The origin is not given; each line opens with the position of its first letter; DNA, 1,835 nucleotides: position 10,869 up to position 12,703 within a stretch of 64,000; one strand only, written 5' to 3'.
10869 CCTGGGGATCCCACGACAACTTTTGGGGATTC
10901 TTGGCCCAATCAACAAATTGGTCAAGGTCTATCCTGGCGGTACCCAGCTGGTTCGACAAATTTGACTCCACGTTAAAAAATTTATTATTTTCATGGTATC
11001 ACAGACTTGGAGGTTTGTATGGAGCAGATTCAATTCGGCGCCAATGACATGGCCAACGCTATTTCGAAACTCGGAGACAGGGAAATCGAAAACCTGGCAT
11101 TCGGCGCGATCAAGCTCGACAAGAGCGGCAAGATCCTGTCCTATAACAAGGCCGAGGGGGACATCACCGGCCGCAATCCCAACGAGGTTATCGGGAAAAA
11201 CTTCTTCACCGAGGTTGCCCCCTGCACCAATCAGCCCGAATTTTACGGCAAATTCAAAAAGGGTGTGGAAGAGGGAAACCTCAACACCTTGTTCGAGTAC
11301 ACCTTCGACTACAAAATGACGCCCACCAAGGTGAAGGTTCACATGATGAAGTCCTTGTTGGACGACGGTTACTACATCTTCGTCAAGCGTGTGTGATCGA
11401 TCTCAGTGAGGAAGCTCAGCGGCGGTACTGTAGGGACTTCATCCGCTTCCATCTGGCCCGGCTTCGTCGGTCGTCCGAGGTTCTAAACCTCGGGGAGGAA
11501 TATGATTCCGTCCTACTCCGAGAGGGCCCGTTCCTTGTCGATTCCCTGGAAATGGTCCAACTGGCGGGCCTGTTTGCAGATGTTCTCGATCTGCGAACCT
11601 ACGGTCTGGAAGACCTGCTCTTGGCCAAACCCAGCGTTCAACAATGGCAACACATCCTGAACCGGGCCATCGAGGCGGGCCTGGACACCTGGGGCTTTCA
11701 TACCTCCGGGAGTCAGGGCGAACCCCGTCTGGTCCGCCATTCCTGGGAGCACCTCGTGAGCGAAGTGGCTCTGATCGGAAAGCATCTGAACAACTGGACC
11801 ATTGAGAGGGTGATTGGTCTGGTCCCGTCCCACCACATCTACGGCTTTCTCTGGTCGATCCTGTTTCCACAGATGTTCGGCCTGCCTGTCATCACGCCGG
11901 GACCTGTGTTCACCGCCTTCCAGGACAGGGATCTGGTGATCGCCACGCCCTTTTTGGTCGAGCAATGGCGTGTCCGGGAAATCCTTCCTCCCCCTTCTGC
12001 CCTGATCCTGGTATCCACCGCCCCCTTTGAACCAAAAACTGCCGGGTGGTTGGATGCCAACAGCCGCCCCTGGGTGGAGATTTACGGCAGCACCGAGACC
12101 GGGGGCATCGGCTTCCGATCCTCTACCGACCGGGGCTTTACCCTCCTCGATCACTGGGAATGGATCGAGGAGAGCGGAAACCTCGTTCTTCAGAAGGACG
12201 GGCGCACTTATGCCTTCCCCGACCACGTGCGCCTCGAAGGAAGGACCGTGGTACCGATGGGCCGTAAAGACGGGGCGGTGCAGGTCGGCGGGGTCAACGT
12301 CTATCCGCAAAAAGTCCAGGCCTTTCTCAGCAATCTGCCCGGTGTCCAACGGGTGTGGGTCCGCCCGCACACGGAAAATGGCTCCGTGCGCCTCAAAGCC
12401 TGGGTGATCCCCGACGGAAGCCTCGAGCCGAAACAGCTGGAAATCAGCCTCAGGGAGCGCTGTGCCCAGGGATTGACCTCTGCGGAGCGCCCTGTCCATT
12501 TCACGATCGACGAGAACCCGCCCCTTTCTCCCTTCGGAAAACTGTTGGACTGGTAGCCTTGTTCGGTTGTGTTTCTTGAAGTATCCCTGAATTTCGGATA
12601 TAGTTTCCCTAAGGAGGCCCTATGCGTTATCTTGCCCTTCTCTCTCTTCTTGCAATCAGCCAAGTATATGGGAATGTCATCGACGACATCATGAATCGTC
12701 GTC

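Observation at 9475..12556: Self-contained photoactive yellow protein module (tal, then pyp-pcl divergently) in a spirochaete-like genome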

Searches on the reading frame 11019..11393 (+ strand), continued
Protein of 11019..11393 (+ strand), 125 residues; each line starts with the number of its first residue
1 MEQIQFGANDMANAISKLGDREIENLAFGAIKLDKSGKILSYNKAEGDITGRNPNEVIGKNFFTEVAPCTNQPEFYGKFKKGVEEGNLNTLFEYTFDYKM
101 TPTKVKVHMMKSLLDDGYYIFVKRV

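Call 48: search_protein_families(library=pfam, proteins=[L001:5272-9282:-, L001:1017-2111:+, L002:3394-3717:+, L002:3929-5005:-, L004:2467-2988:+, L005:73-816:+, L005:2476-3684:-, L011:6852-7952:+, L011:9538-10653:-, L013:10913-13168:+], max_evalue=0.0001)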
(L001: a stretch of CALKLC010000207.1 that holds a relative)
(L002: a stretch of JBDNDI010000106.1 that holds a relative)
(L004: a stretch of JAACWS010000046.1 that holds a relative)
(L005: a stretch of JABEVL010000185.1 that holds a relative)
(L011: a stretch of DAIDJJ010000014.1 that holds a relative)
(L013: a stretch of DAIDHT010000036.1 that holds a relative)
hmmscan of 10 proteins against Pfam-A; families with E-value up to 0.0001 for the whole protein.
L001:5272-9282:- (1337 aa): 8 families
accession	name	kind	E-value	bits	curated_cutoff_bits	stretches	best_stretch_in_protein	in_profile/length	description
PF00676.26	E1_dh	-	7.5e-35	120.8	22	2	46-243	2-170/300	Dehydrogenase E1 component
PF02780.25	Transketolase_C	-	1.9e-30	105.8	25.9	1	631-743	1-115/124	Transketolase, C-terminal domain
PF02779.29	Transket_pyr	-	2e-26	93.1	27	1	439-613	4-173/174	Transketolase, pyrimidine binding domain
PF08541.16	ACP_syn_III_C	-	7.7e-20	71.3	26.6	1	1175-1234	1-60/90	3-Oxoacyl-[acyl-carrier-protein (ACP)] synthase III C terminal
PF00364.28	Biotin_lipoyl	-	2.9e-19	69.1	22.1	1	788-849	10-73/73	Biotin-requiring enzyme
PF08545.16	ACP_syn_III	-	1.8e-15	57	24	1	1055-1117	2-64/80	3-Oxoacyl-[acyl-carrier-protein (ACP)] synthase III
PF13533.13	Biotin_lipoyl_2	-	3.4e-06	27.2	29.8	0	820-849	2-31/32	Biotin-lipoyl like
PF13437.12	HlyD_3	-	6.1e-05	24.2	22.2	0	821-849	2-30/106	HlyD family secretion protein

L001:1017-2111:+ (365 aa): 1 family
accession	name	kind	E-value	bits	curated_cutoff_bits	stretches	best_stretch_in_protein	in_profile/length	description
PF00563.25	EAL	-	5.7e-56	190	31.3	1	124-352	7-236/236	EAL domain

L002:3394-3717:+ (108 aa): 7 families
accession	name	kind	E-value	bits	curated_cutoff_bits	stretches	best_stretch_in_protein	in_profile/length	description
PF00085.26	Thioredoxin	-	5.2e-33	113.6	23.5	1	5-102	3-100/103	Thioredoxin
PF13098.12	Thioredoxin_2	-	1.8e-09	38.3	27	1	18-102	3-103/104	Thioredoxin-like domain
PF13905.12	Thioredoxin_8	-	9.7e-09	35.9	27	1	22-63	3-46/94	Thioredoxin-like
PF14595.12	Thioredoxin_9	-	7.6e-06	26.3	25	1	4-98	25-121/129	Thioredoxin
PF00578.27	AhpC-TSA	-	3.7e-05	24.1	26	1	21-94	26-101/124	AhpC/TSA family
PF13728.12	TraF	-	4.5e-05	23.8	23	1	26-88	135-210/224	F plasmid transfer operon protein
PF07689.18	KaiB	-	7.3e-05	22.9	27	1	48-81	25-58/82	KaiB domain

L002:3929-5005:- (359 aa): 0 families

L004:2467-2988:+ (174 aa): 0 families

L005:73-816:+ (248 aa): 1 family
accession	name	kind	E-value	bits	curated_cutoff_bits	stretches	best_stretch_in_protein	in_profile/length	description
PF00563.25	EAL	-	2.7e-54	184.5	31.3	1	4-230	8-236/236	EAL domain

L005:2476-3684:- (403 aa): 0 families

L011:6852-7952:+ (367 aa): 1 family
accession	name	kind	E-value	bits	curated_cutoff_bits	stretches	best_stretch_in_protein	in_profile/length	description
PF00563.25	EAL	-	1.7e-56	191.7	31.3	1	123-352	5-236/236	EAL domain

L011:9538-10653:- (372 aa): 1 family
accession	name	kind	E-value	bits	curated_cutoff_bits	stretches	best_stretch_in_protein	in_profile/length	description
PF02518.31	HATPase_c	-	1.3e-12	48.5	26.4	1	268-370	2-108/111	Histidine kinase-, DNA gyrase B-, and HSP90-like ATPase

L013:10913-13168:+ (752 aa): 4 families
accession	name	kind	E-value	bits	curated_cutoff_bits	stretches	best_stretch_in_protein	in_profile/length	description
PF09334.17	tRNA-synt_1g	-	4.5e-150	500.2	20.1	1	18-407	2-391/391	tRNA synthetases class I (M)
PF01588.26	tRNA_bind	-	3.3e-25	88.4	27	1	596-690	1-95/96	Putative tRNA binding domain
PF19303.5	Anticodon_3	-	4.7e-24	85.4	23.5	1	420-562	7-151/152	Anticodon binding domain of methionyl tRNA ligase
PF00133.28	tRNA-synt_1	-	1.7e-07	30.8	22.7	1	21-71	29-79/414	tRNA synthetases class I (I, L, M and V)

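Call 49: search_protein_families(library=pfam, proteins=[L008:2424-2801:+, L008:1611-2414:+, L008:4590-5084:+, L009:1985-2794:-, L009:4590-5345:-, L009:5407-5901:+, L018:5007-7319:+, L018:7338-7874:-, L018:9604-10668:+, L018:10997-12514:+], max_evalue=0.0001)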
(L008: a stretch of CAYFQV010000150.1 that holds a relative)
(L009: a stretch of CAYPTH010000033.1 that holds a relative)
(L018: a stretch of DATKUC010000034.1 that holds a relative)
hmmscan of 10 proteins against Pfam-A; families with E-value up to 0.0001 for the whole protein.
L008:2424-2801:+ (126 aa): 1 family
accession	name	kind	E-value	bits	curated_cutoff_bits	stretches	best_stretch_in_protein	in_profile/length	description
PF00072.30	Response_reg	-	7.4e-23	81.3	30.2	1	8-120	1-108/111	Response regulator receiver domain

L008:1611-2414:+ (268 aa): 2 families
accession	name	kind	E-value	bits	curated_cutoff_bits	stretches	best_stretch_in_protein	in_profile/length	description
PF09922.15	LiaF-like_C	-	1.2e-09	38.5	29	1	179-241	15-77/114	Cell wall-active antibiotics response LiaF, C-terminal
PF08044.16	DUF1707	-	1e-07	32.3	27.6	1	85-130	8-53/53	DUF1707 SHOCT-like domain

L008:4590-5084:+ (165 aa): 1 family
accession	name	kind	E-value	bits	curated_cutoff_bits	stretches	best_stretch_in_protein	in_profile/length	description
PF04306.18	DUF456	-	1.9e-33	116.1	29.4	1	23-158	1-137/139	Protein of unknown function (DUF456)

L009:1985-2794:- (270 aa): 0 families

L009:4590-5345:- (252 aa): 1 family
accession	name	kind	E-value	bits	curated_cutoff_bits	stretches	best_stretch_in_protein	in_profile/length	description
PF09335.16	VTT_dom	-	7.3e-24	85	33.9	1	94-210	1-122/123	VTT domain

L009:5407-5901:+ (165 aa): 1 family
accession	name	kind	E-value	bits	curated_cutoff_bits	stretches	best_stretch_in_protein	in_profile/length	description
PF04306.18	DUF456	-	3.2e-34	118.6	29.4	1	23-158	1-137/139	Protein of unknown function (DUF456)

L018:5007-7319:+ (771 aa): 4 families
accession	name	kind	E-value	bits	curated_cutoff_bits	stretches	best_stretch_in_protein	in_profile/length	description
PF00122.25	E1-E2_ATPase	-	1.2e-53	181.7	28.1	1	241-440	2-180/181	E1-E2 ATPase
PF00702.32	Hydrolase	-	4.8e-34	118.9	26.4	1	457-674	1-191/191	haloacid dehalogenase-like hydrolase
PF00403.32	HMA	-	2.3e-18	66.8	24.8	1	21-82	1-62/62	Heavy-metal-associated domain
PF08282.18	Hydrolase_3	-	4e-06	27.2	20.9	0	649-696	198-245/255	haloacid dehalogenase-like hydrolase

L018:7338-7874:- (179 aa): 0 families

L018:9604-10668:+ (355 aa): 1 family
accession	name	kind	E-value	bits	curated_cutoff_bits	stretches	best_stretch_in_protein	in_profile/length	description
PF00563.25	EAL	-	5.2e-53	180.3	31.3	1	114-346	5-236/236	EAL domain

L018:10997-12514:+ (506 aa): 1 family
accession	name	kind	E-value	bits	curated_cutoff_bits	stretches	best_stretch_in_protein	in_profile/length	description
PF00474.23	SSF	-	7.5e-20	71.6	22.8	1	41-432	3-406/406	Sodium:solute symporter family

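Call 54: find_related_loci(query=A1, collection=genome_contigs, flank=7000)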
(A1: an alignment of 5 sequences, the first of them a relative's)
Query A1 (365 aa) in genome_contigs; peptide patterns used: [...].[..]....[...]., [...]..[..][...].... (x = any residue, [..] = any of these).
599 stretches matched a pattern (row limit reached: there are more); 465 encode a relative of the query (tblastn E <= 1e-3); the best 80 are kept; 80 distinct loci.
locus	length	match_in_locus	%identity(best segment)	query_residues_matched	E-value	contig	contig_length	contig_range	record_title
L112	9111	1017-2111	100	1-365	0e+0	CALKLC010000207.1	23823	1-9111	MAG: uncultured Spirochaetales bacterium isolate R1_Bin_Bin_54_1 genome assembly, contig: c_000001310214, whole genome s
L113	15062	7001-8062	64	6-359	5e-158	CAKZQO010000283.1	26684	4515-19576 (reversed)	MAG TPA_asm: uncultured Spirochaeta sp. isolate SRR5214706_bin.118_CONCOCT_v1.1_MAG genome assembly, contig: ERZ1744544.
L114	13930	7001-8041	44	12-357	1e-98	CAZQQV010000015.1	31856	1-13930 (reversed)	MAG TPA_asm: uncultured Caldimicrobium sp. isolate binchicken_co71_39 genome assembly, contig: NODE_556_length_31856_cov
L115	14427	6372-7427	38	7-360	5e-88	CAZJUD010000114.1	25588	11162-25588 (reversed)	MAG TPA_asm: uncultured Caldimicrobium sp. isolate binchicken_co25_16 genome assembly, contig: k141_59107, whole genome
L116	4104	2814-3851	41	12-357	3e-87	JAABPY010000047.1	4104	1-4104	MAG: Sulfuricurvum sp. isolate S02.Bin029 Scaffold_136_1, whole genome shotgun sequence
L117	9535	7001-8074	40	2-363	5e-86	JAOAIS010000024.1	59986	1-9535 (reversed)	MAG: Aquificaceae bacterium isolate SKW97 k141_1266824, whole genome shotgun sequence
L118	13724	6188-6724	71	179-357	2e-84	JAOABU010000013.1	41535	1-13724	MAG: Spirochaetes bacterium isolate SKW186 k141_40174, whole genome shotgun sequence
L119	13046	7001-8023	39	12-356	4e-84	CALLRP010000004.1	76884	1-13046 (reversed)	MAG: uncultured bacterium isolate R1_Bin_METABAT__202_1 genome assembly, contig: c_000003577613, whole genome shotgun se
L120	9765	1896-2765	45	70-360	9e-82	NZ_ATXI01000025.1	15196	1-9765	Thermodesulfobacterium thermophilum DSM 1276 H529DRAFT_scaffold00025.25_C, whole genome shotgun sequence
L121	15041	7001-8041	40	12-357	4e-81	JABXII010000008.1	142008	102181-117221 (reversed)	MAG: Campylobacteraceae bacterium isolate HF-Din13 c_000000011495, whole genome shotgun sequence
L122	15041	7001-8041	39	12-357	5e-81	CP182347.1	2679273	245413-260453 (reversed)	MAG: Halarcobacter ebronensis isolate LRMN2-1 chromosome, complete genome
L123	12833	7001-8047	38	12-360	1e-80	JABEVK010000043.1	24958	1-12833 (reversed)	MAG: Spirochaetales bacterium isolate MAG 30 k99_172556, whole genome shotgun sequence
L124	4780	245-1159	44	55-360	2e-80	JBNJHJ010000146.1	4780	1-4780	MAG: Campylobacterota bacterium isolate Y22_0dBSd3.bin.84 NODE_22080_length_4780_cov_5.866695, whole genome shotgun sequ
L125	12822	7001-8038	40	12-357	4e-80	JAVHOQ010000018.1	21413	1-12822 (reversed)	MAG: Sulfuricurvum sp. isolate WB02no2_45_12 NODE_1511_length_21413_cov_5.619955, whole genome shotgun sequence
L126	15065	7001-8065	37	2-360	3e-80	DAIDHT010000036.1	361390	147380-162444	MAG TPA_asm: Spirochaetales bacterium isolate clean1873 k141_177980, whole genome shotgun sequence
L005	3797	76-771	46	123-355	2e-71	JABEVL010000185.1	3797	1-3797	MAG: Spirochaetales bacterium isolate MAG 31 k99_2139890, whole genome shotgun sequence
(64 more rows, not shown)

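Call 56: find_encoding_contigs(protein=P0061, flank=8000, max_places=2)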
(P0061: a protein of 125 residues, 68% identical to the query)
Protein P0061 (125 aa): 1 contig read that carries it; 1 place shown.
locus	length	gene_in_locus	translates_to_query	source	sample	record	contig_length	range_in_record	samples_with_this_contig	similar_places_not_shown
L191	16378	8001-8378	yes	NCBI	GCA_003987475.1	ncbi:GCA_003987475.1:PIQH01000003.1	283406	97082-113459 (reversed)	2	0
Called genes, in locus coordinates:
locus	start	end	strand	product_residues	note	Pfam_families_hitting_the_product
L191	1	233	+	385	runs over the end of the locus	PF03929:PepSY_TM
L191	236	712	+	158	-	PF27732:UCP029505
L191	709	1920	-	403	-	PF04235:DUF418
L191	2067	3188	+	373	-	PF14362:DUF4407 (weak)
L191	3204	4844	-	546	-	PF12729:4HB_MCP_1, PF00672:HAMP, PF00015:MCPsignal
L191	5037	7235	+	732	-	PF02566:OsmC, PF02624:YcaO, PF18381:YcaO_C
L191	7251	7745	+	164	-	PF13194:DUF4010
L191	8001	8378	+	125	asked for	PF00989:PAS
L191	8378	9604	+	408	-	PF00501:AMP-binding, PF13193:AMP-binding_C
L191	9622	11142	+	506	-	PF00221:Lyase_aromatic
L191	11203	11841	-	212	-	PF01336:tRNA_anti-codon (faint)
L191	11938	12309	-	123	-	PF11306:DUF3108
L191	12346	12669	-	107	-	-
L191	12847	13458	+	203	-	PF13505:OMP_b-brl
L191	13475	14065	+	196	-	-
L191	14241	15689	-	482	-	PF02518:HATPase_c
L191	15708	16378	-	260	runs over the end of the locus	PF04909:Amidohydro_2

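Call 57: find_encoding_contigs(protein=P0012, flank=8000, max_places=2)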
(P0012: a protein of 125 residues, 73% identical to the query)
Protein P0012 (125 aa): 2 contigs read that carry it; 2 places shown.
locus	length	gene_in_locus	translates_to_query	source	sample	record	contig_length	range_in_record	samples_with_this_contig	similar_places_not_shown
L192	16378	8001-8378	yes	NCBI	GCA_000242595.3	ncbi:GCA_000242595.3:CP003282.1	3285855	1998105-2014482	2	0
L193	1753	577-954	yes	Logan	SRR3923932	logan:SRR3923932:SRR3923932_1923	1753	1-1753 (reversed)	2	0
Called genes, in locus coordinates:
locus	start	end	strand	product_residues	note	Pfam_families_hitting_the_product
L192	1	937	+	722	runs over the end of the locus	PF09371:Tex_N, PF22706:Tex_central_region, PF16921:Tex_YqgF, PF14639:YqgF, PF12836:HHH_3, PF17674:HHH_9, PF00575:S1, PF23459:S1_RRP5, +1 more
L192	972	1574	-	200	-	-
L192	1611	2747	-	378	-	PF01594:AI-2E_transport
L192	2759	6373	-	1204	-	PF02368:Big_2, PF22359:Big-like (faint), PF26182:Ig_NUP210_5th (faint), PF26918:Ig_Eae (faint), PF03781:FGE-sulfatase, PF02368:Big_2, PF03781:FGE-sulfatase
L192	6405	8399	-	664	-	PF00221:Lyase_aromatic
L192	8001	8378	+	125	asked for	PF00989:PAS, PF08448:PAS_4 (weak)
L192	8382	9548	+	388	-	PF00501:AMP-binding, PF13193:AMP-binding_C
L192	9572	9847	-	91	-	-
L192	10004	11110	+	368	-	PF02388:FemAB, PF13480:Acetyltransf_6, PF02388:FemAB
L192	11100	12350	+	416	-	PF04339:FemAB_like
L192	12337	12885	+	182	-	PF01625:PMSR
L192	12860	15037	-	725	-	PF00999:Na_H_Exchanger, PF00359:PTS_EIIA_2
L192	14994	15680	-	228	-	PF01987:AIM24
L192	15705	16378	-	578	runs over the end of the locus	PF00501:AMP-binding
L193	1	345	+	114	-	?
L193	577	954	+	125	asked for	PF00989:PAS, PF08448:PAS_4 (weak)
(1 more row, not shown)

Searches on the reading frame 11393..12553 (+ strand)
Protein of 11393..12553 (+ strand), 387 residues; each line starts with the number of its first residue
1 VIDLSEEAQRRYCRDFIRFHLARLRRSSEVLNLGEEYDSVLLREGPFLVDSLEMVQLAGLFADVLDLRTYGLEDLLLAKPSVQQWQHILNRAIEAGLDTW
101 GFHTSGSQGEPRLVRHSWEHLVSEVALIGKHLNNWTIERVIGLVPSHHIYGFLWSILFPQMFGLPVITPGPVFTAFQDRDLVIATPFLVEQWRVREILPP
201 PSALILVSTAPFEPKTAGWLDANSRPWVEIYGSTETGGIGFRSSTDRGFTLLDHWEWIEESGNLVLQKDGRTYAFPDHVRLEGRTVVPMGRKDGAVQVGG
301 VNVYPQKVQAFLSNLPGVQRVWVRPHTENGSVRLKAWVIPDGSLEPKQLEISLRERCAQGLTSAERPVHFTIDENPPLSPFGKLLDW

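Call 4: search_protein_families(library=pfam, proteins=[window:11393-12553:+])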
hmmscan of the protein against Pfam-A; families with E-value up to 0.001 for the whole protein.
window:11393-12553:+ (387 aa): 1 family
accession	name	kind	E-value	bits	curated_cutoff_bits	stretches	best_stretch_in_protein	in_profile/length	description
PF00501.34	AMP-binding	-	1.3e-08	34.5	29.9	1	103-241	169-329/384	AMP-binding enzyme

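Call 5: search_protein_families(library=ncbifam, proteins=[window:11393-12553:+])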
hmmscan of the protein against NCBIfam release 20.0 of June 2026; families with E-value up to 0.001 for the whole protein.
window:11393-12553:+ (387 aa): 22 families
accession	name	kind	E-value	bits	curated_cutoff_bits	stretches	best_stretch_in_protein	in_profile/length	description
TIGR02372.1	4_coum_CoA_lig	equivalog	5.1e-67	226.2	334.7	1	7-384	6-385/386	4-coumarate--CoA ligase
NF006167.0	PRK08308.1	equivalog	9e-13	47.9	513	1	104-372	109-390/414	acyl-CoA synthetase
NF004837.0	PRK06187.1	subfamily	5.2e-09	34.9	476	0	101-170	175-245/531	long-chain-fatty-acid--CoA ligase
NF005714.0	PRK07529.1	subfamily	1.4e-07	30.2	632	1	87-213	209-333/640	acyl-CoA synthetase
TIGR01733.1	AA-adenyl-dom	subfamily_domain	1e-06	27.8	317.4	0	269-323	354-409/409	amino acid adenylation domain-containing protein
NF009233.0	PRK12583.1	subfamily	1.6e-06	26.9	832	0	286-384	444-541/558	fatty acid CoA ligase family protein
TIGR01923.1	menE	equivalog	6.7e-06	25.2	330.15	0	286-372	342-425/442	o-succinylbenzoate--CoA ligase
NF038078.1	NRPS_MxcG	equivalog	6.7e-06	23.6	2300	1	266-384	834-951/1442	myxochelin non-ribosomal peptide synthetase MxcG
NF004114.0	PRK05605.1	equivalog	1.4e-05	23.6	766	0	297-384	474-560/575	long-chain-fatty-acid--CoA ligase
NF005660.0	PRK07445.1-2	equivalog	1.6e-05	23.9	525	0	101-153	75-126/397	O-succinylbenzoic acid--CoA ligase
NF004814.0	PRK06164.1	equivalog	4.1e-05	22.3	677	0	285-358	421-496/540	acyl-CoA synthetase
NF005797.0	PRK07638.1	equivalog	5e-05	22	518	1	289-383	380-469/487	acyl-CoA synthetase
NF004282.0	PRK05691.1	subfamily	6.8e-05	19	4090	0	270-384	1504-1617/4334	non-ribosomal peptide synthase/polyketide synthase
NF005850.0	PRK07768.1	subfamily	0.00013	20.3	572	0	104-172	160-229/545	long-chain-fatty-acid--CoA ligase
TIGR03205.1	pimA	equivalog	0.00015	20.3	705.6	0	290-384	441-535/541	dicarboxylate--CoA ligase PimA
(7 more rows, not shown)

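Call 19: search_solved_structures(query=window:11393-12553:+, max_evalue=0.001, show_alignments=1)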
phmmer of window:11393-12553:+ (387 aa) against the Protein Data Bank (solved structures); distinct sequences matched with E-value up to 0.001: 2.
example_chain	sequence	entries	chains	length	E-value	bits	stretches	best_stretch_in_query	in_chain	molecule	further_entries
6ea3_B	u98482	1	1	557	1.8e-06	30.2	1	271-384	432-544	adenylation domain of Fuscachelin synthetase component H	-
3r44_A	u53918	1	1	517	5.8e-05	25.3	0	292-385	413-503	fatty acyl CoA synthetase FADD13 (FATTY-ACYL-CoA SYNTHETASE)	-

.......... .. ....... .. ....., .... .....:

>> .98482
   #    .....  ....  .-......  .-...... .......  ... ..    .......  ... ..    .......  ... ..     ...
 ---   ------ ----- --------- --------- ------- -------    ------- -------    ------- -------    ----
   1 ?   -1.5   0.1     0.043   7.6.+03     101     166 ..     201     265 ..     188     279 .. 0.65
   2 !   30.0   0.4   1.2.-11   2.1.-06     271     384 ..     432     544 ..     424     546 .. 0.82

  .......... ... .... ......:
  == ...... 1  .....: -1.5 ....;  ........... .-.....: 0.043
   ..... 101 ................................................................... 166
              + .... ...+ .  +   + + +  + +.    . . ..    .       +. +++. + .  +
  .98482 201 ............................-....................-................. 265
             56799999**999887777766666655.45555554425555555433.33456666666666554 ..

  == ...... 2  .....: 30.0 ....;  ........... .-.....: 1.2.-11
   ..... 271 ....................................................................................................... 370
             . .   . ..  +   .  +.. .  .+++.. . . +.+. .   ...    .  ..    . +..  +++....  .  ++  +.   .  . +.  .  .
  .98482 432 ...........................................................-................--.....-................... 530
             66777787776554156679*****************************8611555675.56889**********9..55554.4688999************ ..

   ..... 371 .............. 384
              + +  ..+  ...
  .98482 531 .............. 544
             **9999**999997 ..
